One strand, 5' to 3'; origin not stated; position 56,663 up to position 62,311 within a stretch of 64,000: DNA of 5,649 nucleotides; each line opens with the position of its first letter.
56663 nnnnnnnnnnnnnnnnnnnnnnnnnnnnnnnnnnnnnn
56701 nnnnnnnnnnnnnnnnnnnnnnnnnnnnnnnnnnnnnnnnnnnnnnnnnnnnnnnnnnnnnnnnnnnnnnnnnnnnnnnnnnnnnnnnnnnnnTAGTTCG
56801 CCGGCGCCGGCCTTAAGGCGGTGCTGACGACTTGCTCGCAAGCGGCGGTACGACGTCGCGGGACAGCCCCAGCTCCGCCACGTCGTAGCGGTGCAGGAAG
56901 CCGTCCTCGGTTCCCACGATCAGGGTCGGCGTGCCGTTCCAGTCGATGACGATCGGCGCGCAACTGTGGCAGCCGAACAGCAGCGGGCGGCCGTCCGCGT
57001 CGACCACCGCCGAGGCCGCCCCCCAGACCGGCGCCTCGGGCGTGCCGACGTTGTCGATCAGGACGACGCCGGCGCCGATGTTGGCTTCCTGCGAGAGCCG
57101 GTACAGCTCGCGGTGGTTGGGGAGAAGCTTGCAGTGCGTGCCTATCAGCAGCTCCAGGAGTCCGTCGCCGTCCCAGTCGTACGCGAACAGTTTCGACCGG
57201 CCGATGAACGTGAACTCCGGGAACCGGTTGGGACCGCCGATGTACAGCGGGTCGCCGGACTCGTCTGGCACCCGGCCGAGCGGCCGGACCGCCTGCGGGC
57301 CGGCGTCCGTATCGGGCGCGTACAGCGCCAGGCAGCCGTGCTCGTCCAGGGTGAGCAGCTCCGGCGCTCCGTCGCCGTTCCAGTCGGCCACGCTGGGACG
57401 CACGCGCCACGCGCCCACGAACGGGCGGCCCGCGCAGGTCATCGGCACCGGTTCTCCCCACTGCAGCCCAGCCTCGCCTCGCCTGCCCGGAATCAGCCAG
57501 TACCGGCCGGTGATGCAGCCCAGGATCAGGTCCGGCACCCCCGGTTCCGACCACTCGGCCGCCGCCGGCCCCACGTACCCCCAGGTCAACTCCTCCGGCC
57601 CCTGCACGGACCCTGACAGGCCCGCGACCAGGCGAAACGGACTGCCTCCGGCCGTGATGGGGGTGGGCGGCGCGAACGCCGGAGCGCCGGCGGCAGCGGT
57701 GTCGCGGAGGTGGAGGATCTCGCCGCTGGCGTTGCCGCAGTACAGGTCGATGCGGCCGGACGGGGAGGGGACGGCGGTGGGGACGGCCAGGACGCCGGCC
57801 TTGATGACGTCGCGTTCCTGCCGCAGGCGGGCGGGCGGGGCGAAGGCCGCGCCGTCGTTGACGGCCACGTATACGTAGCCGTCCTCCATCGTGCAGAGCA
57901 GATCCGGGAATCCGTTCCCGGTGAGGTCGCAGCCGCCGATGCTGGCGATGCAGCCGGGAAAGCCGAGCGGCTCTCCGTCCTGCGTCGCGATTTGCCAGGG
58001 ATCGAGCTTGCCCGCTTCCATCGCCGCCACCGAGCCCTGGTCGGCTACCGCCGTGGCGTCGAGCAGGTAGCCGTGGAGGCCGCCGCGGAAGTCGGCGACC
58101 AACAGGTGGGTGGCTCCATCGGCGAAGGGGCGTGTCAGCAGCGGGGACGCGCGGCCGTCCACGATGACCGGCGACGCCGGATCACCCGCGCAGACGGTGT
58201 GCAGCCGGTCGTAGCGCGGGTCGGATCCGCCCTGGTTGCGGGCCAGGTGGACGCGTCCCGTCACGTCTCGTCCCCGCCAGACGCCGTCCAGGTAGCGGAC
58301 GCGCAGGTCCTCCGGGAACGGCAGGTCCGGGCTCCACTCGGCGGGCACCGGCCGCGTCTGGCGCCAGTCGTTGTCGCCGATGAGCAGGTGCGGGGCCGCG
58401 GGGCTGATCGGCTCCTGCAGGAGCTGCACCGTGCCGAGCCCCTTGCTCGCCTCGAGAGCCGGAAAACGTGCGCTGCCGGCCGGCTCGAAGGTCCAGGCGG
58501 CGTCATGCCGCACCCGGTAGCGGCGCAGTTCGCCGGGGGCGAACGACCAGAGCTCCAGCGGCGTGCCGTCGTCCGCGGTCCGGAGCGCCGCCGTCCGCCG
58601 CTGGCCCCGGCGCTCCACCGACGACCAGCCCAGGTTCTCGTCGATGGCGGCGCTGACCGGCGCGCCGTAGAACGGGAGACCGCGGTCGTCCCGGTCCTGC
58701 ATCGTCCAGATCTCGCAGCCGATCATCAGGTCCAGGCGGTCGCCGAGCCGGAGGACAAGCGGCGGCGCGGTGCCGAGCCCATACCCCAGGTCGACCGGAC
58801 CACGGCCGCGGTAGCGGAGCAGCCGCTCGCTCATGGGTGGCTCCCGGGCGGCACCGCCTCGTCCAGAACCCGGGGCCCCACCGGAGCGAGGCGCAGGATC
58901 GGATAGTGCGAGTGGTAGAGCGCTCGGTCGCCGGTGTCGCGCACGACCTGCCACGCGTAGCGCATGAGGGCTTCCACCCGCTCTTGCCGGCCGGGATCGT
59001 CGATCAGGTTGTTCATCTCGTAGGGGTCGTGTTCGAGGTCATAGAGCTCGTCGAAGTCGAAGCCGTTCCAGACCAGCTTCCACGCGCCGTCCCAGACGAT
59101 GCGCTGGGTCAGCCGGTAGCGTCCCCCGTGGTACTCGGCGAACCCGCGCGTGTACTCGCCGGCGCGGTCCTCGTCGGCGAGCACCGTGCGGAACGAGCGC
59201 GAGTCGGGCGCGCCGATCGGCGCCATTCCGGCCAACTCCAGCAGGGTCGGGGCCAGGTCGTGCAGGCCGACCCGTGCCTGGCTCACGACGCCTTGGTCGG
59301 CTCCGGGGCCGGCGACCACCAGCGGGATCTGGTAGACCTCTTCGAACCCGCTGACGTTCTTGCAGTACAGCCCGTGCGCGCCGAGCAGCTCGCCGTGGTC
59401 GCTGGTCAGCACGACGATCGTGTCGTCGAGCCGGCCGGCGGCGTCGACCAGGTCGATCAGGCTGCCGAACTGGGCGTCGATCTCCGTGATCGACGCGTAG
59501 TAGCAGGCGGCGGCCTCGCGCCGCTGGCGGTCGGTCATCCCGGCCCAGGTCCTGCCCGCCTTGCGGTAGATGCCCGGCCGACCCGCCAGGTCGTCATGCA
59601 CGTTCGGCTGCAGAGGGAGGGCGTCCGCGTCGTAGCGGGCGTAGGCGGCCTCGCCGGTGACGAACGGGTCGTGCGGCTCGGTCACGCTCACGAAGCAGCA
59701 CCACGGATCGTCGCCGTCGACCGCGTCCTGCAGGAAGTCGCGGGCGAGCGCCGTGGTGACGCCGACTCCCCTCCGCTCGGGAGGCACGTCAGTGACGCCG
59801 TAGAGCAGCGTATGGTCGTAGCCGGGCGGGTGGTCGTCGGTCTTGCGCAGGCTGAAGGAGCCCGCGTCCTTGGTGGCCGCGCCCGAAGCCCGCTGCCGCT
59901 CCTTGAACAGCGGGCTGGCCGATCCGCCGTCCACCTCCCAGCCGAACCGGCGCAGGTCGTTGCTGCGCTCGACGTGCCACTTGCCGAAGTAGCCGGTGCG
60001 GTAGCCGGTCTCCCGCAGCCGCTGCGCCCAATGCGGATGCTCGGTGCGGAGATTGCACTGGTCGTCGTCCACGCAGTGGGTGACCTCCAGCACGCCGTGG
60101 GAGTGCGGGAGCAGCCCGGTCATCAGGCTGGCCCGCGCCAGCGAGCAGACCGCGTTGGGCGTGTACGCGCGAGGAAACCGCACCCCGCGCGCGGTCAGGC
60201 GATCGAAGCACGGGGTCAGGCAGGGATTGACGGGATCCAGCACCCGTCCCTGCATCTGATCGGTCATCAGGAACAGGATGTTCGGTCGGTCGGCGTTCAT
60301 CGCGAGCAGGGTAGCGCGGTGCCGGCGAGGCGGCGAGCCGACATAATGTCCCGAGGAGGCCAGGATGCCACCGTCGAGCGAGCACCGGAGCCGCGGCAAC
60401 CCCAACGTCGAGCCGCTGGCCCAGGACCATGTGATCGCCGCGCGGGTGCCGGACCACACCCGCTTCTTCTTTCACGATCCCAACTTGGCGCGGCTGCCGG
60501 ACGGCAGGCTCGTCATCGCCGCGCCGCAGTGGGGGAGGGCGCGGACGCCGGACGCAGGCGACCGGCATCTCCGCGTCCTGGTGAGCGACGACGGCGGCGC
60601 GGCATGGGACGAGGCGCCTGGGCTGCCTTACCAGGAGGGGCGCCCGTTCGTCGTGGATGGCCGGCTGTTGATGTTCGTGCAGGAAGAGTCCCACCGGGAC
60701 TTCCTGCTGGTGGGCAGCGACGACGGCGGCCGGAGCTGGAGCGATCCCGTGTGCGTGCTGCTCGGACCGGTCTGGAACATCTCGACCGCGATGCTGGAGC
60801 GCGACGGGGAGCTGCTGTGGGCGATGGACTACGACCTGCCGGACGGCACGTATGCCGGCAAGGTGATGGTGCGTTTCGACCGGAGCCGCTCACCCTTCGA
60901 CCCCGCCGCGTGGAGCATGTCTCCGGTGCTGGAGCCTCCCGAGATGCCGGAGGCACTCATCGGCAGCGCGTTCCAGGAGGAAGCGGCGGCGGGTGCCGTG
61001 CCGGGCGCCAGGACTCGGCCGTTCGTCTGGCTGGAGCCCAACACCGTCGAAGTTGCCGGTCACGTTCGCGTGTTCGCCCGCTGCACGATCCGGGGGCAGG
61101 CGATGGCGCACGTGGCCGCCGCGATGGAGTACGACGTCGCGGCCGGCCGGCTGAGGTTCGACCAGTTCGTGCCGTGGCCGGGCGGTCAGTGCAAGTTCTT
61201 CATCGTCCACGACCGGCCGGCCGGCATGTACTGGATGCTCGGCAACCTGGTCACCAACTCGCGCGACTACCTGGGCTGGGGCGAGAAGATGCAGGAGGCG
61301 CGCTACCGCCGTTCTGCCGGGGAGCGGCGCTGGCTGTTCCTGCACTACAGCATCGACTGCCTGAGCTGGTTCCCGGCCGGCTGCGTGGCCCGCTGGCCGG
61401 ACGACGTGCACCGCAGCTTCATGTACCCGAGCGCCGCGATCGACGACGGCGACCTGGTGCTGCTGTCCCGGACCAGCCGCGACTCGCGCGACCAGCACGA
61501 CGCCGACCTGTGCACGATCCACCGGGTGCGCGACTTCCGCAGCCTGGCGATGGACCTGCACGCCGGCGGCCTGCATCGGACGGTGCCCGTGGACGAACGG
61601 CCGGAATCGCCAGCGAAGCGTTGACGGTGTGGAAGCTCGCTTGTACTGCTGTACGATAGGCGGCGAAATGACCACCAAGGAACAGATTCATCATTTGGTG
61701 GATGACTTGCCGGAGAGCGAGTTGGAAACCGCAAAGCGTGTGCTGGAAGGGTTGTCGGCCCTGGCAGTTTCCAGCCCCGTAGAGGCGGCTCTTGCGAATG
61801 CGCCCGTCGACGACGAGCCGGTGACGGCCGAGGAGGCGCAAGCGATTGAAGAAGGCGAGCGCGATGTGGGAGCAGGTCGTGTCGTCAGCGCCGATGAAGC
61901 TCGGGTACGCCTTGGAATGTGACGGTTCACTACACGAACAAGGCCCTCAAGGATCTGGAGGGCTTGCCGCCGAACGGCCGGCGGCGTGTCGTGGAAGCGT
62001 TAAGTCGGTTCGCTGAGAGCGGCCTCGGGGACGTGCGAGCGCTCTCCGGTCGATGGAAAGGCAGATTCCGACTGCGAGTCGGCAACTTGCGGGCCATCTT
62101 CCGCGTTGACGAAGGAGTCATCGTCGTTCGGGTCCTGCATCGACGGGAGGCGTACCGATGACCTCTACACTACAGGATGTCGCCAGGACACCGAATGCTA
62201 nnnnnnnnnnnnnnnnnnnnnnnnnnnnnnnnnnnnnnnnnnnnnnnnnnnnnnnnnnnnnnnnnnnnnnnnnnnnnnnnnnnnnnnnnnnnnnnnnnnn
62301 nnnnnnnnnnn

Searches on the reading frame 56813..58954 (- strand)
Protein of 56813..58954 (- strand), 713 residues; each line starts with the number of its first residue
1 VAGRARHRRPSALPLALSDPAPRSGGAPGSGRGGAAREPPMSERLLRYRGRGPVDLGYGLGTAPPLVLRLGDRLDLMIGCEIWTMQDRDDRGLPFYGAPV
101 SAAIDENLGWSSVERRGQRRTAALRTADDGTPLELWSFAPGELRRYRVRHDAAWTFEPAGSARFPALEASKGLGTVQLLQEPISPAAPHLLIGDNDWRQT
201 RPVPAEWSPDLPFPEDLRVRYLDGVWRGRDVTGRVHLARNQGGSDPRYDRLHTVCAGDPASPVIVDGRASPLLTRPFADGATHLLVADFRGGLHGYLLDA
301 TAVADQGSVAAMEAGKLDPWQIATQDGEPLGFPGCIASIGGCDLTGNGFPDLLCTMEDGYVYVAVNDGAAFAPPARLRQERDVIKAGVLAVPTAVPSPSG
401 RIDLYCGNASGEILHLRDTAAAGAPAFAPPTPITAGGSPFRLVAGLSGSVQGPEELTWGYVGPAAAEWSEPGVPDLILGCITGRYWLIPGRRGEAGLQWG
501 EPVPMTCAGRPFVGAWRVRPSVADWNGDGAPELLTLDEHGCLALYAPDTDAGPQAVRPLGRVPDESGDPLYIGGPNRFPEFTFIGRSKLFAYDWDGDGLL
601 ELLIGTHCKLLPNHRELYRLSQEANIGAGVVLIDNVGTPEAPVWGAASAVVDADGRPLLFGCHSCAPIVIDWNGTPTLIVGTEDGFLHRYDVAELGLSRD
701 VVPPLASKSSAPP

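Call 23: search_protein_families(library=pfam, proteins=[window:56813-58954:-], max_evalue=0.001)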
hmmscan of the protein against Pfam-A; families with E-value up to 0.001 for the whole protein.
window:56813-58954:- (713 aa): 1 family
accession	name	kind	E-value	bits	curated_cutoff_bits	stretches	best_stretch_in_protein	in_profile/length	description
PF13517.12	FG-GAP_3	-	1e-10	42.5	26.9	0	343-373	1-31/61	FG-GAP-like repeat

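Call 89: search_protein_families(library=ncbifam, proteins=[window:56813-58954:-], max_evalue=0.0001)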
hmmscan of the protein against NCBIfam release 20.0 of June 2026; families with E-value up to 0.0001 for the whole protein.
window:56813-58954:- (713 aa): 0 families

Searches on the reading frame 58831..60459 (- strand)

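Call 23: search_protein_families(library=pfam, proteins=[window:58831-60459:-], max_evalue=0.001)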
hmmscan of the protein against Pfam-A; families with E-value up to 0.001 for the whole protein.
window:58831-60459:- (542 aa): 3 families
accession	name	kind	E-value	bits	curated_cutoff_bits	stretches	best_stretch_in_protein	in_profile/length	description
PF00884.28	Sulfatase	-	1.1e-39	137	25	1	59-412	1-301/301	Sulfatase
PF16347.10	SGSH_C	-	2.4e-13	50.9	29.3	1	360-499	1-145/154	N-sulphoglucosamine sulphohydrolase, C-terminal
PF01663.27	Phosphodiest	-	1.5e-10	41.7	23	1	62-146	2-89/342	Type I phosphodiesterase / nucleotide pyrophosphatase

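Call 89: search_protein_families(library=ncbifam, proteins=[window:58831-60459:-], max_evalue=0.0001)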
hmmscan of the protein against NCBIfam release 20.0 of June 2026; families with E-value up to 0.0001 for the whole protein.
window:58831-60459:- (542 aa): 5 families
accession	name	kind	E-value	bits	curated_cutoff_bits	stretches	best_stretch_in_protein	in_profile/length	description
TIGR03417.1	chol_sulfatase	equivalog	3.9e-61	207.4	433.45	2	248-501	180-435/500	choline-sulfatase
NF010322.0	PRK13759.1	equivalog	8.5e-56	189.4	481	1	55-500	3-451/486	arylsulfatase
NF045661.1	HdlasePehA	equivalog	1.7e-36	125.9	900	1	58-505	2-484/506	phosphoric/sulfuric ester hydrolase PehA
NF052527.1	Mn_arylsulf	exception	1.1e-29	103.7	850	2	248-499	195-445/479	manganese-dependent arylsulfatase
NF038282.1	LapC_YejM_PbgA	exception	2.3e-05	22.9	825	1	312-394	406-485/584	LPS biosynthesis-modulating metalloenzyme YejM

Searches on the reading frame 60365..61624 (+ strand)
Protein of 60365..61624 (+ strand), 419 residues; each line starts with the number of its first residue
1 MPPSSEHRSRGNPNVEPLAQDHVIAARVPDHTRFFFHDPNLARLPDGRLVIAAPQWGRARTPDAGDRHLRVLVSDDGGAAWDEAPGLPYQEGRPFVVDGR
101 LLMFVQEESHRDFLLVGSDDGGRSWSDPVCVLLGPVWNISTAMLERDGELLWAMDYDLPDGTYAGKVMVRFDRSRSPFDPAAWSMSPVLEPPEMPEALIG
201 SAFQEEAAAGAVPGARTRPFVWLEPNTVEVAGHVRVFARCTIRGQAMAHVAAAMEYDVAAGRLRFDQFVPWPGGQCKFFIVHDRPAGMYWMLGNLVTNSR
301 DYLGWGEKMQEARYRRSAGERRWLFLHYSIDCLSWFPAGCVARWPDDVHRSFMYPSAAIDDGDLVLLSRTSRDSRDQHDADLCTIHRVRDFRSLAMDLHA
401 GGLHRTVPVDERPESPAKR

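Call 3: search_protein_families(library=pfam, proteins=[window:60365-61624:+], max_evalue=0.01)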
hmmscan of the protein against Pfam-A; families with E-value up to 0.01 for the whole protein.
window:60365-61624:+ (419 aa): 1 family
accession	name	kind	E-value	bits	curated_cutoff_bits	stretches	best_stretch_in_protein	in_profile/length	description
PF13088.12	BNR_2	-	0.0012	18.7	31.4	1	43-151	118-224/277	BNR repeat-like domain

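Call 4: search_protein_families(library=ncbifam, proteins=[window:60365-61624:+], max_evalue=0.01)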
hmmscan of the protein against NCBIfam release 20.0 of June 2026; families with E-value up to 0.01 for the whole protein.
window:60365-61624:+ (419 aa): 0 families

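Call 66: find_homologous_proteins(query=window:60365-61624:+, max_evalue=1e-30)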
Query window:60365-61624:+ (419 aa): 215 proteins with E <= 1e-30 among 8000 candidates; the best 120 are listed.
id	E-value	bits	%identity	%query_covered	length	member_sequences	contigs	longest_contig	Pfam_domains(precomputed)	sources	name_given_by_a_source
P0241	5.8e-261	884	88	100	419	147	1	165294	-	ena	-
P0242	1.1e-208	711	89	81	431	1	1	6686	-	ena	-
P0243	1.4e-180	619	96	66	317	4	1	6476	-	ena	-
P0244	3.1e-177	608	66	94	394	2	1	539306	PF13088.13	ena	-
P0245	1.7e-173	595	66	94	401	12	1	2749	-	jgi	jgi:hypothetical protein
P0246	1.9e-173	595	66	94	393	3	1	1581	-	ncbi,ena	-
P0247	2.1e-172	592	63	96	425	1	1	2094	-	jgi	jgi:hypothetical protein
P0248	9.6e-172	590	67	94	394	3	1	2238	PF13088.13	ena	-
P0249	4.4e-170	584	65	95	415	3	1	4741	PF13088.13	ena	-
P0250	2.0e-168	579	65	94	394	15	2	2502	PF13088.13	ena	-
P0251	3.1e-168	578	63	94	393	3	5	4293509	-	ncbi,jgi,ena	jgi:hypothetical protein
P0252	3.4e-168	578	63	94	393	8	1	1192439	PF13088.13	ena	-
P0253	1.4e-167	576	65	94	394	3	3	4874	PF13088.13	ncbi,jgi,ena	jgi:hypothetical protein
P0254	5.5e-167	574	64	94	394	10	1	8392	PF13088.13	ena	-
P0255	2.5e-166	572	65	94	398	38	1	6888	PF13088.13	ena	-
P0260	1.3e-164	566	62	94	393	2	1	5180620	PF13088.13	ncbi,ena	-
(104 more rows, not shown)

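Call 67: find_encoding_contigs(protein=P0251, flank=10000, max_places=1)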
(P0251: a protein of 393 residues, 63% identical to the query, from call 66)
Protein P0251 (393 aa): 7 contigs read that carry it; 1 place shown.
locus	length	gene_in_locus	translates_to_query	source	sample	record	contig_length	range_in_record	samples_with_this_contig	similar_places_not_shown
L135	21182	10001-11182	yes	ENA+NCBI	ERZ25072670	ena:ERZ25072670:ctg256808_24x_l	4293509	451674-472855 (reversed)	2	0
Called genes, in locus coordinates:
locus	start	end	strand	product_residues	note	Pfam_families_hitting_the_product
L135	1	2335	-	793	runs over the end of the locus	PF17963:Big_9 (weak), PF23592:Cadherin_CELSR2_9th (faint), PF00041:fn3, PF16656:Pur_ac_phosph_N, PF25059:FN3_DSCAM-DSCAML_C, PF00028:Cadherin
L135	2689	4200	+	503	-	PF13701:DDE_Tnp_1_4, PF01609:DDE_Tnp_1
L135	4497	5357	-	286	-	PF00028:Cadherin (weak)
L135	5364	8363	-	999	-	-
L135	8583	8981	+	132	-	PF00565:SNase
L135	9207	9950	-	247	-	PF05721:PhyH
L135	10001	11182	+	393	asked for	-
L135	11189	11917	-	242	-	PF03740:PdxJ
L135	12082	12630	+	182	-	-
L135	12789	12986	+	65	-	-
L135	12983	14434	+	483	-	PF00884:Sulfatase, PF01663:Phosphodiest (faint), PF16347:SGSH_C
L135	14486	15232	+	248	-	PF05721:PhyH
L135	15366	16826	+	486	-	PF00171:Aldedh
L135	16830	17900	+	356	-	PF04389:Peptidase_M28 (faint), PF05343:Peptidase_M42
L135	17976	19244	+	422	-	PF07690:MFS_1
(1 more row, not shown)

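Call 68: find_encoding_contigs(protein=P0260, flank=10000, max_places=1)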
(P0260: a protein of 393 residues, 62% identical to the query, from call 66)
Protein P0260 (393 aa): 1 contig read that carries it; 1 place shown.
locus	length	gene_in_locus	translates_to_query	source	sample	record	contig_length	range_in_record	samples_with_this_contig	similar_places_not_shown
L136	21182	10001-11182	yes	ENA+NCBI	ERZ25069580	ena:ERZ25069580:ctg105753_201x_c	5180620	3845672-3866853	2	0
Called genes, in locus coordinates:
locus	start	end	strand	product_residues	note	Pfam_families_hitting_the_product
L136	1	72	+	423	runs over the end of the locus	PF05977:MFS_3, PF07690:MFS_1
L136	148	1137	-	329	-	PF00294:PfkB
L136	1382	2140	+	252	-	PF05050:Methyltransf_21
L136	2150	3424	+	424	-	PF00557:Peptidase_M24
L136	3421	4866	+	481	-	PF00067:p450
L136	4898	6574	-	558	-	PF03321:GH3, PF23571:GH3_M, PF23572:GH3_C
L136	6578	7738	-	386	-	PF02746:MR_MLE_N (faint), PF13378:MR_MLE_C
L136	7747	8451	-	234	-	PF13419:HAD_2, PF00702:Hydrolase, PF13242:Hydrolase_like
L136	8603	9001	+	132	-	PF00565:SNase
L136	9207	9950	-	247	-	PF05721:PhyH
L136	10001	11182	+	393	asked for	PF13088:BNR_2 (faint)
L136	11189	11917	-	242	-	PF03740:PdxJ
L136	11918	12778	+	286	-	PF06414:Zeta_toxin (weak), PF13671:AAA_33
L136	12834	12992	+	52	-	-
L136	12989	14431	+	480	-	PF00884:Sulfatase, PF01663:Phosphodiest (faint), PF16347:SGSH_C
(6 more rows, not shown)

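Call 69: find_encoding_contigs(protein=P0244, flank=10000, max_places=1)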
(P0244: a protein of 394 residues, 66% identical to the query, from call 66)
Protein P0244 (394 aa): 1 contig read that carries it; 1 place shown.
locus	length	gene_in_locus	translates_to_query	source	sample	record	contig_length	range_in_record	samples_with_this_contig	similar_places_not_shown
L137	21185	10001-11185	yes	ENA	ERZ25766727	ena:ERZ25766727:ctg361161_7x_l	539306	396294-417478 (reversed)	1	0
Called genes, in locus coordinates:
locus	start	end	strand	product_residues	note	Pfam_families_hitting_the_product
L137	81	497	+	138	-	-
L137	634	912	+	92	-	-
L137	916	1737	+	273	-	PF05721:PhyH (faint)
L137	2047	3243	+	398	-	PF01408:GFO_IDH_MocA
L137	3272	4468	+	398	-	PF01408:GFO_IDH_MocA, PF02894:GFO_IDH_MocA_C (weak), PF22725:GFO_IDH_MocA_C3 (faint)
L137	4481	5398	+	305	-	PF00296:Bac_luciferase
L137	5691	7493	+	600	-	PF00496:SBP_bac_5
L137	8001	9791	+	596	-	PF00496:SBP_bac_5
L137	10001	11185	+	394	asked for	PF13088:BNR_2 (faint)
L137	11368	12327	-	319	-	PF02126:PTE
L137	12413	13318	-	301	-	PF01063:Aminotran_4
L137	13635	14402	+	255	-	-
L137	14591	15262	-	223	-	PF19305:MmgE_PrpD_C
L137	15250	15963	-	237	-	PF03972:MmgE_PrpD_N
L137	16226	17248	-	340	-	PF01717:Meth_synt_2, PF08267:Meth_synt_1 (weak)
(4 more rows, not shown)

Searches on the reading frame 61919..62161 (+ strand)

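Call 3: search_protein_families(library=pfam, proteins=[window:61919-62161:+], max_evalue=0.01)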
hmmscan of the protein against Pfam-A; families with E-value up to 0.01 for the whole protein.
window:61919-62161:+ (80 aa): 1 family
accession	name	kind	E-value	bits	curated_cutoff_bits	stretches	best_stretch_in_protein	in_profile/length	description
PF05016.21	ParE_toxin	-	5e-12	46.7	23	1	3-79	1-89/89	ParE toxin of type II toxin-antitoxin system, parDE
